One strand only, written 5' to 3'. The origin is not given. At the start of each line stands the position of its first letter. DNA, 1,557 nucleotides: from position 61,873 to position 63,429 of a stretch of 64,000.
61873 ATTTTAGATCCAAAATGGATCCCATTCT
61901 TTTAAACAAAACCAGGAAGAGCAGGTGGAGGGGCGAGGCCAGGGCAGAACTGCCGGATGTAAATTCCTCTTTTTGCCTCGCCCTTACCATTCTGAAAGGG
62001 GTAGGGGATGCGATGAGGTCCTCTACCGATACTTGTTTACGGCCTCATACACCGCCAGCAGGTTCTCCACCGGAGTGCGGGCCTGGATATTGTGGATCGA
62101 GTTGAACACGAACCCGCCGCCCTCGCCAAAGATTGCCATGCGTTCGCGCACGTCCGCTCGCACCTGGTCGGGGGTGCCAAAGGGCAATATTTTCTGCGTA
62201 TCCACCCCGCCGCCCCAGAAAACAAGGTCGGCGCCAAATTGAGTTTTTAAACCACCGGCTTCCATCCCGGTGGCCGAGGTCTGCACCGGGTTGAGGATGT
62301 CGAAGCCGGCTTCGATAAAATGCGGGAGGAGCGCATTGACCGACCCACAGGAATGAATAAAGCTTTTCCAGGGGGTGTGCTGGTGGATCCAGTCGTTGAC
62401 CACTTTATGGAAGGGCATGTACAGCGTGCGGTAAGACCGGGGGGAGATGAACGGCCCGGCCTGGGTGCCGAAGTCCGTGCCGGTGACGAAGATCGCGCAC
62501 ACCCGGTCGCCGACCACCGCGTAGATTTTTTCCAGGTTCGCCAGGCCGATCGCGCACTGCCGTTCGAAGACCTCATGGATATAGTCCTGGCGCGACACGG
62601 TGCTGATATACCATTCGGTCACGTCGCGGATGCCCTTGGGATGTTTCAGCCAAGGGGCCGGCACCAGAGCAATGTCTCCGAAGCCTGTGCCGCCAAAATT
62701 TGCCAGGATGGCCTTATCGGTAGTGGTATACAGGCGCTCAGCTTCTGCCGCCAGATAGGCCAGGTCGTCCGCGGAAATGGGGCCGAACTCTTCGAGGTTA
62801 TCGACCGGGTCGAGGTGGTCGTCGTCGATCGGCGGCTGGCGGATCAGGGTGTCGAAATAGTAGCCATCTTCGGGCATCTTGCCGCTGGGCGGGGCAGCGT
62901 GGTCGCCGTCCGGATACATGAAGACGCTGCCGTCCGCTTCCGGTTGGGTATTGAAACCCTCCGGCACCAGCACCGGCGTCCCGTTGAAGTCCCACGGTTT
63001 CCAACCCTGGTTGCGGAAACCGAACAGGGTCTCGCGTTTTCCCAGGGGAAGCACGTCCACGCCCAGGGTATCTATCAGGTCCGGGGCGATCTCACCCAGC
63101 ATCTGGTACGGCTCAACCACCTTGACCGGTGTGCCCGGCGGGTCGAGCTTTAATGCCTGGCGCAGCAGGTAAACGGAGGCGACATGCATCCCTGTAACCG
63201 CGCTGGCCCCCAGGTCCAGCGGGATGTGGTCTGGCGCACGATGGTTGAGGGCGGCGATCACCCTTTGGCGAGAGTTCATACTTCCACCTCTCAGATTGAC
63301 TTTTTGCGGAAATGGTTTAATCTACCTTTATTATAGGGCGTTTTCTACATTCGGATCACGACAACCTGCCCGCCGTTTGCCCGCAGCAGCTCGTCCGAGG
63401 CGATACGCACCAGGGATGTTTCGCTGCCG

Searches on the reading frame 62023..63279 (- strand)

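Call 55: search_protein_families(library=pfam, proteins=[window:62023-63279:-], max_evalue=0.00001)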
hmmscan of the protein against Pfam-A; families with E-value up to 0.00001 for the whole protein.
window:62023-63279:- (418 aa): 1 family
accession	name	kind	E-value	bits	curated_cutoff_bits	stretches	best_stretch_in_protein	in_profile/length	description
PF01208.23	URO-D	-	2.2e-13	50.4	23.9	1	273-417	207-346/346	Uroporphyrinogen decarboxylase (URO-D)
